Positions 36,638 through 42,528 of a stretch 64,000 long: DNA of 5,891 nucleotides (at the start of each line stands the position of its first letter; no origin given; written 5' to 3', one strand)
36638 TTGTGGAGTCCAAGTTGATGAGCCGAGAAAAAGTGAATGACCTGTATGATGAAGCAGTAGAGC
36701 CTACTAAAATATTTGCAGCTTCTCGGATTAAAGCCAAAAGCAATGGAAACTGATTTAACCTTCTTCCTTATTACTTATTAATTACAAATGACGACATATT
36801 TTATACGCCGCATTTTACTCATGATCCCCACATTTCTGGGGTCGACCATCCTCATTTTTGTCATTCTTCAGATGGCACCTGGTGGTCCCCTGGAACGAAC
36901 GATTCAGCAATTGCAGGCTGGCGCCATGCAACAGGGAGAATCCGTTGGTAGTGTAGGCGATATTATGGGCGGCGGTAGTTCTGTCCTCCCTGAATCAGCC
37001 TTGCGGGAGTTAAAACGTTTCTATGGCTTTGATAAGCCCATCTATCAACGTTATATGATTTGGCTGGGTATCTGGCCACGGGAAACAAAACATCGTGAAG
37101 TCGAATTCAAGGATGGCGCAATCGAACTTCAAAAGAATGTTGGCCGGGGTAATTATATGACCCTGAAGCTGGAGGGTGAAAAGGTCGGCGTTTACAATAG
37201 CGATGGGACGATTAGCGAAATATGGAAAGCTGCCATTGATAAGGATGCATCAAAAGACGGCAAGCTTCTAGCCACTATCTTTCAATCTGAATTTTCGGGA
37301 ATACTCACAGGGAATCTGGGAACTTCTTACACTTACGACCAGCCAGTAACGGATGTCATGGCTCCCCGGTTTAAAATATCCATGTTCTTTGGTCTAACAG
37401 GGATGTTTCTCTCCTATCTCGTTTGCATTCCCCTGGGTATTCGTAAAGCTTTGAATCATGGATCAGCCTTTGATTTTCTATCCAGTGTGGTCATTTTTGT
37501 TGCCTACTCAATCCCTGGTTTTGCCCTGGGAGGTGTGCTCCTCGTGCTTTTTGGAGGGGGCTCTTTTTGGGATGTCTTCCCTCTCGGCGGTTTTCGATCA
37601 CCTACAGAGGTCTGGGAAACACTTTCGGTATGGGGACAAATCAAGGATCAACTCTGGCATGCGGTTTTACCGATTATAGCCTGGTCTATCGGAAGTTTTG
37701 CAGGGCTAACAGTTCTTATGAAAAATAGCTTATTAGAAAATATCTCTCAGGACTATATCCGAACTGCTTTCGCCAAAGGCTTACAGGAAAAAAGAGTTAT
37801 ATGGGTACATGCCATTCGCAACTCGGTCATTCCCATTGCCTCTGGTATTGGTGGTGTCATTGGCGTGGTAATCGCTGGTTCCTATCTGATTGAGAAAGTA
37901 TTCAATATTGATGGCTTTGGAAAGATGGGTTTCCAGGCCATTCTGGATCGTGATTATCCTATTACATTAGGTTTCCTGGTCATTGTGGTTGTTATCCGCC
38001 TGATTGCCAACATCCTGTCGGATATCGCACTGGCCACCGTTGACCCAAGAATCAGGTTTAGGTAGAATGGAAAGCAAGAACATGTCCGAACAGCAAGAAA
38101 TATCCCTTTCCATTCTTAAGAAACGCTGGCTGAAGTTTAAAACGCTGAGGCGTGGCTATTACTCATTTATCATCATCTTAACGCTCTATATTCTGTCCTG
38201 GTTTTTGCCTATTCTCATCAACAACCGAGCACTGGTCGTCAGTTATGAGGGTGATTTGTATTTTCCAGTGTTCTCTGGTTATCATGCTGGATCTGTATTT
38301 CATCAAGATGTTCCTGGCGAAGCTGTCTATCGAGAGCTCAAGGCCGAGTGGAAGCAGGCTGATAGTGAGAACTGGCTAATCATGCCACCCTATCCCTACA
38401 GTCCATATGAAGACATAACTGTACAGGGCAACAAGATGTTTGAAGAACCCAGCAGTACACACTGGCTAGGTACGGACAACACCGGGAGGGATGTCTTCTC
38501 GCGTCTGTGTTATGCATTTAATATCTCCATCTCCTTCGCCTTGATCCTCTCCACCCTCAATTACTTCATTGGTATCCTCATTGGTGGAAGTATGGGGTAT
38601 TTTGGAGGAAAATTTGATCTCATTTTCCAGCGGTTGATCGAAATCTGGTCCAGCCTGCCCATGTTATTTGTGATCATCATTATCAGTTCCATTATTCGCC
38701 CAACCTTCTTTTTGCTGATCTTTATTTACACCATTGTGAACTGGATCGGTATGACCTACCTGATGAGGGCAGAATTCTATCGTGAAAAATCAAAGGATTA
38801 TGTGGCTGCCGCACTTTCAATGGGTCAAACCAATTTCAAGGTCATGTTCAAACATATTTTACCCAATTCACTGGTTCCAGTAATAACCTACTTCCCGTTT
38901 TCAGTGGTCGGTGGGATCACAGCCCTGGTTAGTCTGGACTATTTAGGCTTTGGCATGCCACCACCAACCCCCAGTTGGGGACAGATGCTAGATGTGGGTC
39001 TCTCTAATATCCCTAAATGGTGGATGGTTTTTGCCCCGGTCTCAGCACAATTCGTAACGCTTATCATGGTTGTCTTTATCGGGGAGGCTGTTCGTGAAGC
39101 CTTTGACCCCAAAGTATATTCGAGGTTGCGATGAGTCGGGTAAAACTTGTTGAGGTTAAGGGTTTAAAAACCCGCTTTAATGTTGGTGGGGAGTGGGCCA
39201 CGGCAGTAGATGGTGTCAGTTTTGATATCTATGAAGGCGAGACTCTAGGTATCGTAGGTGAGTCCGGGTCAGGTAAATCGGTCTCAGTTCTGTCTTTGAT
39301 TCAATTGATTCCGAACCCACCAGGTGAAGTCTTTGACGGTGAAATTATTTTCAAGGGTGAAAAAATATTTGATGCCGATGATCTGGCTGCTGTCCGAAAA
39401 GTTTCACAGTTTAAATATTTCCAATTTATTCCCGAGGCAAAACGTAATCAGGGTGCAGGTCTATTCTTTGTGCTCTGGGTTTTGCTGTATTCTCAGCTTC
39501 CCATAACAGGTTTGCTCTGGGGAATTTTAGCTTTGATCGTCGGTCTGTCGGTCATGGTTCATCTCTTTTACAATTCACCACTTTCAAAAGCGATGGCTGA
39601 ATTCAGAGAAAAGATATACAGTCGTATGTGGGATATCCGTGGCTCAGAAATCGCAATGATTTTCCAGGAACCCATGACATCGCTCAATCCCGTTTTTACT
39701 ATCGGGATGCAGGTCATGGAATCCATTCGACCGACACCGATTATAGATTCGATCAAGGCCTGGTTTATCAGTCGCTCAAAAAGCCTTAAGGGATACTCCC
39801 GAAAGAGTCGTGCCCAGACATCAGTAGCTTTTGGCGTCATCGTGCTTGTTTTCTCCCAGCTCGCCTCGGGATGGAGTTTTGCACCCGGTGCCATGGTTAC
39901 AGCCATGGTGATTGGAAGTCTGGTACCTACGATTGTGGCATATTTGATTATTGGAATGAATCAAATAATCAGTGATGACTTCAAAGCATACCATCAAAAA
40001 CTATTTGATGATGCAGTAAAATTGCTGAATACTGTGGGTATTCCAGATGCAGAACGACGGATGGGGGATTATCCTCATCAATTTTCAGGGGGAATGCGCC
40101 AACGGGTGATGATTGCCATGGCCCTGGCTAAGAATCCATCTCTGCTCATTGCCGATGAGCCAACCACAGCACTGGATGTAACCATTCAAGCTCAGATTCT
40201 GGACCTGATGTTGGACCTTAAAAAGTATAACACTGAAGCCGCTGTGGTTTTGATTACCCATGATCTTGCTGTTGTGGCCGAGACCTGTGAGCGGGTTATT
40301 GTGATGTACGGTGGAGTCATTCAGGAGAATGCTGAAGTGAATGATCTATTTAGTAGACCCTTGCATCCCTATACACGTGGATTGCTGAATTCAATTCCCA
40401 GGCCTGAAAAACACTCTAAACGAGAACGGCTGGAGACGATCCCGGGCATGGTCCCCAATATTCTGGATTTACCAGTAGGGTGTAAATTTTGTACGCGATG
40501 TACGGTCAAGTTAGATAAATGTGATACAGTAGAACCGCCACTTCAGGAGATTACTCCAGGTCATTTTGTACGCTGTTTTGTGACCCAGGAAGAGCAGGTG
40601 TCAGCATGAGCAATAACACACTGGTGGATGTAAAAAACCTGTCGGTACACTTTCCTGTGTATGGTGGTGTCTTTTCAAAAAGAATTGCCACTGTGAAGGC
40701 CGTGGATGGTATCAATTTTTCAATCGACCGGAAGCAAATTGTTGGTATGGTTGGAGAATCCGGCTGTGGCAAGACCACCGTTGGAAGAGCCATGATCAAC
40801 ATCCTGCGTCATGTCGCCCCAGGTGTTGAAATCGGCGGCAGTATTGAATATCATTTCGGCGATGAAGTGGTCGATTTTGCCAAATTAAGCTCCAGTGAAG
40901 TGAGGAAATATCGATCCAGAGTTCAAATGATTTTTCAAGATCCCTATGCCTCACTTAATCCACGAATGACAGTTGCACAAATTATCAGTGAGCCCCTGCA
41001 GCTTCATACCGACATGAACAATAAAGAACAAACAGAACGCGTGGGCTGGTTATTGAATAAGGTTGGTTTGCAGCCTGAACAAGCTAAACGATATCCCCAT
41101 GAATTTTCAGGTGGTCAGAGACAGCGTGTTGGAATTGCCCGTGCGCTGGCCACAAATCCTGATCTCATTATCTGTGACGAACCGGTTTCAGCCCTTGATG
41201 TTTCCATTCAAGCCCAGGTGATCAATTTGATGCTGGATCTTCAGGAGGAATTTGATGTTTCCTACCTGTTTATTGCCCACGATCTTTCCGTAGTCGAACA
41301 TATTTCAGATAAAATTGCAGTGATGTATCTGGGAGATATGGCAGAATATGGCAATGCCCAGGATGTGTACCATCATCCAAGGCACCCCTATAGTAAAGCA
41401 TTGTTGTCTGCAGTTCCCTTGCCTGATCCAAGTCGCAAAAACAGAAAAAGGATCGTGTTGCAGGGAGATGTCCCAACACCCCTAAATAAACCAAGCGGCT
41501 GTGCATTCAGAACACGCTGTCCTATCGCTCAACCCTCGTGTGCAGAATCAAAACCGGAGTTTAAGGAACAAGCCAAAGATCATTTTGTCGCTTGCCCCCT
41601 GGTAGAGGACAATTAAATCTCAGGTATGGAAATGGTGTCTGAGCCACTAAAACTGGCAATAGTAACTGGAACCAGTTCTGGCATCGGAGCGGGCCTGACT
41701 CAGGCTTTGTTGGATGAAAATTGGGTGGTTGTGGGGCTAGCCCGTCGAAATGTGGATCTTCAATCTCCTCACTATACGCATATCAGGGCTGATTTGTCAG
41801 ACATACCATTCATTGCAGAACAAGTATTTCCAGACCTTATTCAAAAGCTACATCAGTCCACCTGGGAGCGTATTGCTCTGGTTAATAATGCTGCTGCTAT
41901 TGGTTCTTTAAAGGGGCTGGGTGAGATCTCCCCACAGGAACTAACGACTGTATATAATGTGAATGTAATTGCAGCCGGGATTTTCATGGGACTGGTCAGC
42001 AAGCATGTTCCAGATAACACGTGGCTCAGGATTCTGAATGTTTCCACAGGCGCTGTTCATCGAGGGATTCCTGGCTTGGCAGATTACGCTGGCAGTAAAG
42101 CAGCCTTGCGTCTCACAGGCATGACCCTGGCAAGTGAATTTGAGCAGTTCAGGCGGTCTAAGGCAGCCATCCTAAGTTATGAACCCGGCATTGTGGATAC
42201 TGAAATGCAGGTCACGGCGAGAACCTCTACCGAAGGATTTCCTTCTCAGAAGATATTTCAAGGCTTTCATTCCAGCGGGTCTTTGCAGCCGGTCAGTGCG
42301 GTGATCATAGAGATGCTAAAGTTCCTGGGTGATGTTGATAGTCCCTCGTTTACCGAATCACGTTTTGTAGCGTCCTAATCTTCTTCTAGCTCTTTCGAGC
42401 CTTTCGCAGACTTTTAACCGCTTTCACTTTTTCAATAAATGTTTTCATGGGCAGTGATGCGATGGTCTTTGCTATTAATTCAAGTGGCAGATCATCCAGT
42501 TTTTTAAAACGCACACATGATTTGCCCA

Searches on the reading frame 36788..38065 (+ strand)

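Call 59: search_protein_families(library=pfam, proteins=[window:36788-38065:+], max_evalue=0.00001)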
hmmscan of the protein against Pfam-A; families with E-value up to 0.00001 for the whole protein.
window:36788-38065:+ (425 aa): 1 family
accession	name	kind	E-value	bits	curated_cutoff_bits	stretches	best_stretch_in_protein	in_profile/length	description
PF00528.27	BPD_transp_1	-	3.6e-33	115.3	26.4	1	214-423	2-183/184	Binding-protein-dependent transport system inner membrane component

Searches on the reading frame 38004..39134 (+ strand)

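Call 59: search_protein_families(library=pfam, proteins=[window:38004-39134:+], max_evalue=0.00001)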
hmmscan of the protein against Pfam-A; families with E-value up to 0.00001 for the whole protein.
window:38004-39134:+ (376 aa): 1 family
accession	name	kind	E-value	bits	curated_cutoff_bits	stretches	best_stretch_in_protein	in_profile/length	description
PF00528.27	BPD_transp_1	-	1.4e-30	106.9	26.4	1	190-371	1-182/184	Binding-protein-dependent transport system inner membrane component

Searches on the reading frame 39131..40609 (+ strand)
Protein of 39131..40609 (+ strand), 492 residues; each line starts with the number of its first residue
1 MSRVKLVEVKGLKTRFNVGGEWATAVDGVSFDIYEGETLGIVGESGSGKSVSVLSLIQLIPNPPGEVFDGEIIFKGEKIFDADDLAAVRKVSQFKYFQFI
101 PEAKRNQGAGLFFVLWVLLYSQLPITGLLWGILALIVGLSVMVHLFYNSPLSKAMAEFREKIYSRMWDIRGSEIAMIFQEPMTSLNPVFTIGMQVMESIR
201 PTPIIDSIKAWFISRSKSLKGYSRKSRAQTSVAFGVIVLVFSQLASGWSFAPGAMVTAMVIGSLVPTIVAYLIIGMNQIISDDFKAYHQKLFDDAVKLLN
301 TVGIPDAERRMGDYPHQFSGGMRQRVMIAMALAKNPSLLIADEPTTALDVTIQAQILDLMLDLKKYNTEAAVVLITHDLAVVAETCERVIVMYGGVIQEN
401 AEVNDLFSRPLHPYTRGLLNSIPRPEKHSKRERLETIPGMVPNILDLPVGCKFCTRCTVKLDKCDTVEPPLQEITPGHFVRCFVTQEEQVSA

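Call 59: search_protein_families(library=pfam, proteins=[window:39131-40609:+], max_evalue=0.00001)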
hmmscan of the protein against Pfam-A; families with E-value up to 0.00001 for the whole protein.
window:39131-40609:+ (492 aa): 3 families
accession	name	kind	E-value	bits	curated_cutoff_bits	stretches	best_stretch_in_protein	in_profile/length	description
PF00005.33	ABC_tran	-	1.4e-24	87.7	25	2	169-346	56-137/137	ABC transporter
PF08352.17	oligo_HPY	-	4.5e-20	72.2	27.1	1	399-464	2-65/65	Oligopeptide/dipeptide transporter, C-terminal region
PF13304.12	AAA_21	-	1.7e-06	28.8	27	0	312-382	232-303/304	AAA domain, putative AbiEii toxin, Type IV TA system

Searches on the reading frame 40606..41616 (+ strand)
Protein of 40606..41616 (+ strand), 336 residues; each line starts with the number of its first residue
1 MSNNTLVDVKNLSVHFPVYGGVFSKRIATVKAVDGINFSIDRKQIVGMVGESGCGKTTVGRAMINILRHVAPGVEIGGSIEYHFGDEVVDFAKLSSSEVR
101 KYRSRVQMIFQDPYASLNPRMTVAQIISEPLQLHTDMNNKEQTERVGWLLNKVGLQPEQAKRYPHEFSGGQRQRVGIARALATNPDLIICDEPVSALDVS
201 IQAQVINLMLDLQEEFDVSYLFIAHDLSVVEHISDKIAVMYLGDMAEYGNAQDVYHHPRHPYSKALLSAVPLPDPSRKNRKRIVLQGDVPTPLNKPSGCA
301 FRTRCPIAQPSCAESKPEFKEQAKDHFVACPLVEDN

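Call 59: search_protein_families(library=pfam, proteins=[window:40606-41616:+], max_evalue=0.00001)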
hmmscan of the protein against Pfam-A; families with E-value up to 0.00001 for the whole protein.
window:40606-41616:+ (336 aa): 2 families
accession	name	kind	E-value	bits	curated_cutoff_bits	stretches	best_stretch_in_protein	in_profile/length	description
PF00005.33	ABC_tran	-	6.6e-29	101.7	25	1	34-194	2-136/137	ABC transporter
PF08352.17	oligo_HPY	-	1.1e-17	64.5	27.1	1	247-312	2-65/65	Oligopeptide/dipeptide transporter, C-terminal region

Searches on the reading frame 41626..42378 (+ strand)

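Call 59: search_protein_families(library=pfam, proteins=[window:41626-42378:+], max_evalue=0.00001)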
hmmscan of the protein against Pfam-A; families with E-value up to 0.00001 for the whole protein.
window:41626-42378:+ (250 aa): 2 families
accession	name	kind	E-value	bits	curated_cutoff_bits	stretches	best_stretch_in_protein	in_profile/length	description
PF00106.31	adh_short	-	1.9e-20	73.6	26.6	1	9-200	1-192/195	short chain dehydrogenase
PF13561.12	adh_short_C2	-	1.1e-09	38.7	27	1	18-200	6-186/236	Enoyl-(Acyl carrier protein) reductase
